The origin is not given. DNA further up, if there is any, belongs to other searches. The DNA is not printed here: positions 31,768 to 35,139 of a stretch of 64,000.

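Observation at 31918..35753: Pseudo-cyclase/STAND/TPR NTPase and a wHTH regulator carrying a second pseudo-cyclase domain, converging with overlapping stop codons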

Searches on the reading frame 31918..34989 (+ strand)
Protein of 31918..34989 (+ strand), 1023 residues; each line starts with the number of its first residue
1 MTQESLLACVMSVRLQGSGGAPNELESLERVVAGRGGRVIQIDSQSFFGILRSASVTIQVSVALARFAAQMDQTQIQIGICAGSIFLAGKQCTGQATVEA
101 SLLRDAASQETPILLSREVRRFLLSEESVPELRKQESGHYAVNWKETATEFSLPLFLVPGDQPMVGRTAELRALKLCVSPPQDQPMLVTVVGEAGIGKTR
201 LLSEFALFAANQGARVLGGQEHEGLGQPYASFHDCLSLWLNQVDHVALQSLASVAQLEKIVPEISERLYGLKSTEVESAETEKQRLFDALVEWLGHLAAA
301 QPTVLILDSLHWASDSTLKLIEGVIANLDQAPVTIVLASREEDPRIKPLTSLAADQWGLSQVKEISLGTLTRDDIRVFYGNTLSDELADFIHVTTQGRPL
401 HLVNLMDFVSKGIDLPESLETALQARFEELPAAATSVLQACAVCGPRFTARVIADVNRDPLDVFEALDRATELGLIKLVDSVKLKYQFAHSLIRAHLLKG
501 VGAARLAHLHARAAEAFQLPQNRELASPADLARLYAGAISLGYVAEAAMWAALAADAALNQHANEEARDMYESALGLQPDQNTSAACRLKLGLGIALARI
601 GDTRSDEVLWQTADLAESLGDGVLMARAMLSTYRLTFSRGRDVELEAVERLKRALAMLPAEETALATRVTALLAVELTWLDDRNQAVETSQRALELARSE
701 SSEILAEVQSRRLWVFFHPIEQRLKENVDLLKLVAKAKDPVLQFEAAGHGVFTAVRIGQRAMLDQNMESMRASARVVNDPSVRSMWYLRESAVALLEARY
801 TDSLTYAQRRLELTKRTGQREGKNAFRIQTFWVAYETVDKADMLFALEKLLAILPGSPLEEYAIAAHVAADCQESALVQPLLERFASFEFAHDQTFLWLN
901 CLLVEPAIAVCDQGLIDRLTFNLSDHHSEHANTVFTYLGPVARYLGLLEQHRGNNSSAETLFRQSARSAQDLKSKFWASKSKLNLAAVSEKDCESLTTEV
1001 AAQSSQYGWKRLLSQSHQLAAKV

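Call 3: search_protein_families(library=pfam, proteins=[window:31918-34989:+], max_evalue=1)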
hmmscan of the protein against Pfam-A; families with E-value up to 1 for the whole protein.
window:31918-34989:+ (1023 aa): 6 families
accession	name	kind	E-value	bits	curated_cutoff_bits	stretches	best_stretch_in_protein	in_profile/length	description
PF13191.12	AAA_16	-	2.1e-21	77.6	32.6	1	164-336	2-167/167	AAA ATPase domain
PF13401.12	AAA_22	-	5.4e-07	30.4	27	1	184-338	4-121/130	AAA domain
PF25199.1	nSTAND_NTPase5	-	0.0018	18.5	34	1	179-217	35-74/145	Novel STAND NTPase 5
PF24883.2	NPHP3_N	-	0.0045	17.6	24.8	1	185-340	22-164/164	Nephrocystin 3, N-terminal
PF13481.12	AAA_25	-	0.012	15.7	27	1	187-310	35-152/195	AAA domain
PF05729.18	NACHT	-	0.044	14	26.7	1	188-211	3-26/167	NACHT domain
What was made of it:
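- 31918..34989 (+): STAND NTPase gene (1023 aa): pseudo-cyclase domain, AAA_16 NTPase, helical arm. AAA_16 E 2e-21 (call 3).
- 32407..32925 (+): AAA_16 NTPase module (residues 164-336). Walker A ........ lies at 32491-32514 and Walker B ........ at 32830-32853, with Ser in place of the usual second Asp. Pfam (call 3).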

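Call 4: search_protein_families(library=ncbifam, proteins=[window:31918-34989:+], max_evalue=1)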
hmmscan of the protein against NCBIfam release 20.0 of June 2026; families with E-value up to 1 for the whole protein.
window:31918-34989:+ (1023 aa): 1 family
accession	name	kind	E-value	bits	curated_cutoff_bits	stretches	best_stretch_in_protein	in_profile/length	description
TIGR03903.1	TOMM_kin_cyc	equivalog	1.2e-25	89.6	705.75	1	69-568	380-911/1267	TOMM system kinase/cyclase fusion protein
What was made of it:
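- TIGR03903 aligns to residues 69-568 (call 4).
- Tried and rejected: The only lead was a far-sub-threshold TIGR03903 alignment (calls 3, 4).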

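Call 5: search_solved_structures(query=window:31918-34989:+, max_evalue=1, show_alignments=2)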
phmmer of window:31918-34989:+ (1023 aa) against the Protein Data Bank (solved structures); distinct sequences matched with E-value up to 1: 1.
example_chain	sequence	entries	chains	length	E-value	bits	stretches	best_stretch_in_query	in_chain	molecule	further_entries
3aam_A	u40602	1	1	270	0.22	12.8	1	423-500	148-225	Endonuclease IV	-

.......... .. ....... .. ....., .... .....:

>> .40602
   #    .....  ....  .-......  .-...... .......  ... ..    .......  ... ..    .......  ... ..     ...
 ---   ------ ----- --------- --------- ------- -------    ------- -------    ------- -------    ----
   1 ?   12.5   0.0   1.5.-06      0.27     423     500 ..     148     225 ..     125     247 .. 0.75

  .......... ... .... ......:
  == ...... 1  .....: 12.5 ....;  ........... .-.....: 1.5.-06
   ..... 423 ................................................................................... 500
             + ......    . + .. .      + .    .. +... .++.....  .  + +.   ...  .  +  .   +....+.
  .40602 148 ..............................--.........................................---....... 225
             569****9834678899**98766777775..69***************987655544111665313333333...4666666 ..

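Call 11: find_homologous_proteins(query=window:31918-34989:+, max_evalue=0.001)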
Query window:31918-34989:+ (1023 aa): 563 proteins with E <= 0.001 among 8000 candidates; the best 120 are listed.
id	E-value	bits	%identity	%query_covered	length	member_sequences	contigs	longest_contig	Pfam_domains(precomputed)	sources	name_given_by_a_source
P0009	0.0e+0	2233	100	100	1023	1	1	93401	PF13401.13,PF13191.13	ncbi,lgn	-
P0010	0.0e+0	1283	59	100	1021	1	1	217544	PF13401.13,PF13191.13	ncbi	ncbi:MAG: AAA family ATPase [Pseudomonadota bacterium]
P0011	4.9e-51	192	28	78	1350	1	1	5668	PF03704.24,PF13424.13,PF00486.35,PF13401.13,PF00211.26,PF13191.13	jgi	jgi:class 3 adenylate cyclase/tetratricopeptide (TPR) repeat protein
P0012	7.6e-50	188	27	81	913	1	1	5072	PF13424.13,PF13401.13,PF13191.13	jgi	jgi:tetratricopeptide (TPR) repeat protein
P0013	1.2e-48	184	28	73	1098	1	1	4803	PF13424.13,PF13401.13,PF00211.26,PF13191.13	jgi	jgi:class 3 adenylate cyclase/tetratricopeptide (TPR) repeat protein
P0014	1.3e-47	181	30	65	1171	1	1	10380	PF03704.24,PF00486.35,PF13191.13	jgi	jgi:DNA-binding SARP family transcriptional activator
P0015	5.9e-47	179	27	81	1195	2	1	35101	PF03704.24,PF00486.35,PF13401.13,PF13191.13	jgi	jgi:DNA-binding SARP family transcriptional activator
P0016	1.6e-43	167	26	80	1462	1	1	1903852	PF07714.24,PF00069.32,PF13240.12,PF13424.13,PF00211.26,PF13191.13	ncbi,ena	-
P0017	1.7e-43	167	28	69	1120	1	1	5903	PF13424.13,PF13191.13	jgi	jgi:tetratricopeptide (TPR) repeat protein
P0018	9.3e-43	165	28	78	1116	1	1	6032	PF13401.13,PF00211.26,PF13191.13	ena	-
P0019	3.1e-42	163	28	67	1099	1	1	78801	PF13401.13,PF00211.26,PF13191.13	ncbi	-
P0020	3.1e-42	163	27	66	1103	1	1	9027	PF13401.13,PF00211.26,PF13191.13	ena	-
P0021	1.8e-41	160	27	80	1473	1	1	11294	PF07714.24,PF00069.32,PF13240.12,PF13424.13,PF00211.26,PF13191.13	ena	-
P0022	3.8e-39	153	28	72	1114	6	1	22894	PF13401.13,PF00211.26,PF13191.13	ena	-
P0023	7.0e-39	152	25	81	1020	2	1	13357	PF01381.29,PF13560.13,PF13191.13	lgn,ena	-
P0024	3.4e-38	150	26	81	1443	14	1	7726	PF07714.24,PF00069.32,PF13240.12,PF13424.13,PF13401.13,PF00211.26,PF13191.13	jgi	jgi:eukaryotic-like serine/threonine-protein kinase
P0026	7.9e-38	148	28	84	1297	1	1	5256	PF13401.13,PF00211.26,PF13191.13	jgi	jgi:class 3 adenylate cyclase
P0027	1.0e-37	148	26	95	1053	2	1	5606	PF13424.13,PF13176.13,PF00211.26,PF07719.24,PF13191.13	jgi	jgi:class 3 adenylate cyclase/tetratricopeptide (TPR) repeat protein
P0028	2.5e-37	147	28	66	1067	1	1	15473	PF00515.35,PF13424.13,PF00486.35,PF13401.13,PF07719.24,PF13191.13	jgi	jgi:DNA-binding winged helix-turn-helix (wHTH) protein/tetratricopeptide (TPR) repeat protein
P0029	3.7e-37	146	26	64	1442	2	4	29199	PF07714.24,PF00069.32,PF13240.12,PF13424.13,PF13401.13,PF00211.26,PF13191.13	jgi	jgi:class 3 adenylate cyclase/tetratricopeptide (TPR) repeat protein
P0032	4.3e-35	139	26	68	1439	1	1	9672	PF07714.24,PF00069.32,PF13240.12,PF03109.23,PF13401.13,PF00211.26,PF13191.13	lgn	-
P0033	6.4e-35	139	27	64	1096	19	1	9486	PF00211.26,PF13191.13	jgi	jgi:class 3 adenylate cyclase/tetratricopeptide (TPR) repeat protein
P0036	1.8e-34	137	28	64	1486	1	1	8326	PF07714.24,PF00069.32,PF13240.12,PF12773.14,PF24463.2,PF00211.26,PF13191.13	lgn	-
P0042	1.1e-32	131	26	67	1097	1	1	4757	PF00515.35,PF13424.13,PF13401.13,PF00211.26,PF07719.24,PF13191.13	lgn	-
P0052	2.3e-30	124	28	61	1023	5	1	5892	PF00486.35,PF13401.13,PF13191.13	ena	-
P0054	7.0e-30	122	30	43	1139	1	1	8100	PF13424.13,PF13401.13,PF00211.26,PF13191.13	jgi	jgi:class 3 adenylate cyclase/tetratricopeptide (TPR) repeat protein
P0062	2.6e-28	117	28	50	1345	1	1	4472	PF03704.24,PF13401.13,PF00211.26,PF13191.13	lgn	-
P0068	6.9e-27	112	28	44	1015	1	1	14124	PF03704.24,PF00486.35,PF13401.13,PF13191.13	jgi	jgi:DNA-binding SARP family transcriptional activator/class 3 adenylate cyclase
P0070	1.4e-26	111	32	43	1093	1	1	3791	PF13401.13,PF00211.26,PF13191.13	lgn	-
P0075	1.1e-25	108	25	78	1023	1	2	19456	PF13371.13,PF00486.35,PF13401.13,PF13191.13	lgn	-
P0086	8.5e-24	102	24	80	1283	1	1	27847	PF13401.13,PF00211.26,PF13191.13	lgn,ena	-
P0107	5.0e-22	96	28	38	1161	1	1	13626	PF17874.8,PF00196.26,PF13432.13,PF13401.13,PF13191.13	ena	-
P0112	1.2e-21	95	27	48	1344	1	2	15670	PF03704.24,PF13424.13,PF13401.13,PF00211.26,PF13191.13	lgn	-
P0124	2.9e-20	90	25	54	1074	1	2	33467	PF00515.35,PF13424.13,PF00211.26,PF13191.13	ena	-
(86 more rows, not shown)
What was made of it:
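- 32926..34986 (+): C-terminal helical arm or sensor region (residues 337-1023). It is TPR-like only by weak signal and by alignment to TPR-bearing relatives. BLAST coverage of 65-95% with TPR-annotated relatives (call 11).
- On STAND NTPase (AAA_16 / MalT-AfsR-like): Long alignments to TPR-bearing relatives exist (call 11).
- Closest known: Cyclase-ATPase-TPR. Same: These are the best non-orthologous hits, at 25-30% identity over 65-95% of the protein (call 11).
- The closest non-orthologous relatives are PF00211-AAA_16-TPR proteins (call 11).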

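Call 19: find_encoding_contigs(protein=P0010, flank=10000, max_places=3)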
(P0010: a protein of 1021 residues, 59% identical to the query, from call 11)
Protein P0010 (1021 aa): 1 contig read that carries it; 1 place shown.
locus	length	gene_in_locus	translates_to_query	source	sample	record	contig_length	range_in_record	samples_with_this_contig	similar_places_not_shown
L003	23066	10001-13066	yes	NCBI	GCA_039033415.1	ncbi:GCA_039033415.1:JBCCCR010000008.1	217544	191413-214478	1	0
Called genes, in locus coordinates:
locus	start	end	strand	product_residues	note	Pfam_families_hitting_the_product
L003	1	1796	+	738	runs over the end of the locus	-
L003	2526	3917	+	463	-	PF03098:An_peroxidase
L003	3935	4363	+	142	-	-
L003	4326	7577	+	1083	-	PF13176:TPR_7 (faint), PF13374:TPR_10 (faint), PF10602:RPN7 (faint), PF13181:TPR_8 (faint), PF17874:TPR_MalT (weak), PF13424:TPR_12 (weak), PF12770:CHAT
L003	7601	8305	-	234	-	-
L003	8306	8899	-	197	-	-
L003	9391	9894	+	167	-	PF04542:Sigma70_r2 (weak)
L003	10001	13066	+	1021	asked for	PF13191:AAA_16, PF13401:AAA_22 (faint)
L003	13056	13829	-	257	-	PF00486:Trans_reg_C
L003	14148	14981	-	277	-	-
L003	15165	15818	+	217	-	PF13444:Acetyltransf_5 (weak), PF21926:FeeM (weak)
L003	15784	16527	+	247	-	PF14518:Haem_oxygenas_2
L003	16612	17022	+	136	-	PF06271:RDD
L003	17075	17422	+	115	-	-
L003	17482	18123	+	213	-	PF06197:DUF998 (weak)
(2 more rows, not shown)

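Call 41: search_protein_families(library=padloc, proteins=[window:31918-34989:+], max_evalue=0.01)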
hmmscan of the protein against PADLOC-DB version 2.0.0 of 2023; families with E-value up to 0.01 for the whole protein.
window:31918-34989:+ (1023 aa): 2 families
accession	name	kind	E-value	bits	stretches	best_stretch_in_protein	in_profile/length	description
PDLC04984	PDC-S27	-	0.0023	14.8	1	164-300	4-136/474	-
PDLC04140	mad8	-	0.0043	14.6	1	186-339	28-231/314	mads_8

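Call 55: list_cluster_members(proteins=[P0009, P0001, P0130, P0010])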
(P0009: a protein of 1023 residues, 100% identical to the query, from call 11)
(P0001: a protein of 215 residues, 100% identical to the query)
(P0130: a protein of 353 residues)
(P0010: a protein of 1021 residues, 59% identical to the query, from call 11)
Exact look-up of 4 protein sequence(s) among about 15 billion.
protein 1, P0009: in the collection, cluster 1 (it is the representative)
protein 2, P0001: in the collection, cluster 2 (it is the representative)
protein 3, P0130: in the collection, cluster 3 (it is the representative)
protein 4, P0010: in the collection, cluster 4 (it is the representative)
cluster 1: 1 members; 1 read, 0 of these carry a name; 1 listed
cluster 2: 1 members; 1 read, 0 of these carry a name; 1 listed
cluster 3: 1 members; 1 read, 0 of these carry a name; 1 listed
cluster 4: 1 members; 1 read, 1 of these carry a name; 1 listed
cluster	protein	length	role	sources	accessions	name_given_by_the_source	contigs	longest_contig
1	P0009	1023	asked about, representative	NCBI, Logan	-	-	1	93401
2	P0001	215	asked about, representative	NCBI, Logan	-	-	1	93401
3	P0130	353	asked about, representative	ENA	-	-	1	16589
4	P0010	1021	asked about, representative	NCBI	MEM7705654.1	MAG: AAA family ATPase [Pseudomonadota bacterium]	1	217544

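Call 56: find_related_loci(query=window:31918-34986:+, collection=genome_contigs, flank=6000)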
Query window:31918-34986:+ (1023 aa) in genome_contigs; peptide patterns used: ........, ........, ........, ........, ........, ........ (x = any residue, [..] = any of these).
42 stretches matched a pattern, but none encodes a relative of the query by tblastn (E <= 1e-3).
